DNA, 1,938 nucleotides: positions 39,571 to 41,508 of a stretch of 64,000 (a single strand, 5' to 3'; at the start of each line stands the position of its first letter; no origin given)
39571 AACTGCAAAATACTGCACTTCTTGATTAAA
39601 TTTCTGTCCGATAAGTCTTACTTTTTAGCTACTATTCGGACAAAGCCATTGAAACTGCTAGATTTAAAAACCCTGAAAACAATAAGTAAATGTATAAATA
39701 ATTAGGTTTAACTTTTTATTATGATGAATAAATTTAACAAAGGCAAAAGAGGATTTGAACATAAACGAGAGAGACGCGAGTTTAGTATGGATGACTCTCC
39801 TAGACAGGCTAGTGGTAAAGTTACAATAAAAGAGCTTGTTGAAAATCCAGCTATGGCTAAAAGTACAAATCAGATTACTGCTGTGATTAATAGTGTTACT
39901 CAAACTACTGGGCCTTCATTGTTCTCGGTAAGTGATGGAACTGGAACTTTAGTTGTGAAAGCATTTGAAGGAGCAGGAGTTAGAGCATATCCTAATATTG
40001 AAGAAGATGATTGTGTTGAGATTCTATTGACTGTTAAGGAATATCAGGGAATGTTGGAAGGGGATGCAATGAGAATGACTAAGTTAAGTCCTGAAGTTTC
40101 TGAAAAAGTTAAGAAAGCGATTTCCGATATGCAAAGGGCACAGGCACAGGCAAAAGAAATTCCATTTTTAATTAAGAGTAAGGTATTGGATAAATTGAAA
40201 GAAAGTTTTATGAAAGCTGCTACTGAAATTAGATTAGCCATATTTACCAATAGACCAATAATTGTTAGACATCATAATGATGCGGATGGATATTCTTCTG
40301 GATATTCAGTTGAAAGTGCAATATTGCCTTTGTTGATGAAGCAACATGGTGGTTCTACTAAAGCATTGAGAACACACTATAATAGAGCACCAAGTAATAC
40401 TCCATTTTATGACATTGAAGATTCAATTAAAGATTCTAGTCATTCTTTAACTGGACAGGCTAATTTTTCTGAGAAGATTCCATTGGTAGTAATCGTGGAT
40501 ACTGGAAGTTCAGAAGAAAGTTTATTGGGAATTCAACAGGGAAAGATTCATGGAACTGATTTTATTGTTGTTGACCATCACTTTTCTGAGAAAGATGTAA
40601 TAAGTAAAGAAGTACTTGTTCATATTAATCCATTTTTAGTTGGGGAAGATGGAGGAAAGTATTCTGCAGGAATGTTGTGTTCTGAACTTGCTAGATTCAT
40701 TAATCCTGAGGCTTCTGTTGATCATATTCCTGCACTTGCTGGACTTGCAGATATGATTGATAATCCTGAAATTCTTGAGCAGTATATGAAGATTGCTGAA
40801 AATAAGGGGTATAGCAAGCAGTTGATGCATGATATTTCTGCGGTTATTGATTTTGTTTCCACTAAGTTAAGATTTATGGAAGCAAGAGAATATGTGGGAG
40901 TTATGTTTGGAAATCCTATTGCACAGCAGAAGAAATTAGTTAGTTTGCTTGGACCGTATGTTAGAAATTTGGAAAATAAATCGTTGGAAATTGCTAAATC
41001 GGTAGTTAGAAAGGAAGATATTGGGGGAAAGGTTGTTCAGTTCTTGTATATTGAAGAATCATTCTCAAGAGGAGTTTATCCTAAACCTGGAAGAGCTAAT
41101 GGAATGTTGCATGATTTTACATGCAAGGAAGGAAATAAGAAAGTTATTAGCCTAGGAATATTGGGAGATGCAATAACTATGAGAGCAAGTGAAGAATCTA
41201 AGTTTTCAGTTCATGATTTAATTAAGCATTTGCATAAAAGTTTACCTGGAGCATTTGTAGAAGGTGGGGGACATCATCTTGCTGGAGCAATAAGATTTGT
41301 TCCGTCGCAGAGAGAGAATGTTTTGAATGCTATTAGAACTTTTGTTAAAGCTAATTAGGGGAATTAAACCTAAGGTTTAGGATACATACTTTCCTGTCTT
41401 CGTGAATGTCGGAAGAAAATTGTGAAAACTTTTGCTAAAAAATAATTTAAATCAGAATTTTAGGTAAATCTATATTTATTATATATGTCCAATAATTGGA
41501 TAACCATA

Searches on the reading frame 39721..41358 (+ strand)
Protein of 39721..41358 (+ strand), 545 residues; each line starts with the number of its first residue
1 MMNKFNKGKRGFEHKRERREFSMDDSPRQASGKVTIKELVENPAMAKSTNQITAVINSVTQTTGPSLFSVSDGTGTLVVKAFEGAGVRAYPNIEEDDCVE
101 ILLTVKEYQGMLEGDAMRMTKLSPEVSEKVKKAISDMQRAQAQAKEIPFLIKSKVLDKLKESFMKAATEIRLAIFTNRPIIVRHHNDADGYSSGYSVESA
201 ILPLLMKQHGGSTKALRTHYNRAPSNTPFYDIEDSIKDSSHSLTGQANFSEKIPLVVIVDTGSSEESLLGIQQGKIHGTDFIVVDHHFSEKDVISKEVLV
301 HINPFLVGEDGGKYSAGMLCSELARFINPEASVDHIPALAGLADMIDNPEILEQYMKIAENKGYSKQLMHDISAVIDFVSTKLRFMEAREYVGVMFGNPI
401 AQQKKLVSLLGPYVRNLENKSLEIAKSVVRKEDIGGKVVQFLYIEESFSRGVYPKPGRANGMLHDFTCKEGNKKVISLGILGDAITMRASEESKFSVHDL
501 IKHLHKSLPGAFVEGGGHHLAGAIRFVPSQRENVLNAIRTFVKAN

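Call 57: find_encoding_contigs(protein=window:39721-41358:+, flank=9000, max_places=6)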
Protein window:39721-41358:+ (545 aa): 8 contigs read that carry it; 2 places shown.
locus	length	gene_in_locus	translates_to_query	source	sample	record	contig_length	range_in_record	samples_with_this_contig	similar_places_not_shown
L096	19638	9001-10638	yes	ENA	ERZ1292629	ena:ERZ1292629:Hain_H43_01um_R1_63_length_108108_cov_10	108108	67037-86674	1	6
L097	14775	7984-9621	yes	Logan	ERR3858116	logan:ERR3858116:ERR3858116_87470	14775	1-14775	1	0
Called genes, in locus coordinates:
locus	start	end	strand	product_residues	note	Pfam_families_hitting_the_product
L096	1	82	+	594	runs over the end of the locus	PF14551:MCM_N (weak), PF17207:MCM_OB, PF00493:MCM, PF00158:Sigma54_activat (weak), PF07728:AAA_5 (faint), PF01078:Mg_chelatase (weak), PF17855:MCM_lid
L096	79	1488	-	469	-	PF00270:DEAD, PF04851:ResIII, PF00271:Helicase_C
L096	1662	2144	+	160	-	PF06610:AlaE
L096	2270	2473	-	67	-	-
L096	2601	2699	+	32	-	-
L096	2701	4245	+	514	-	PF01351:RNase_HII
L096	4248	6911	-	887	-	PF02384:N6_Mtase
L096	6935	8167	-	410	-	PF01609:DDE_Tnp_1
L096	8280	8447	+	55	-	PF04014:MazE_antitoxin (weak)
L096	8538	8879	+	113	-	-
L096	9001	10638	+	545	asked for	PF01368:DHH (weak)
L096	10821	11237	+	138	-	-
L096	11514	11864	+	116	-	-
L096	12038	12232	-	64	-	-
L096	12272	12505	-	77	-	-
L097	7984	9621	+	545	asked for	PF01368:DHH (weak)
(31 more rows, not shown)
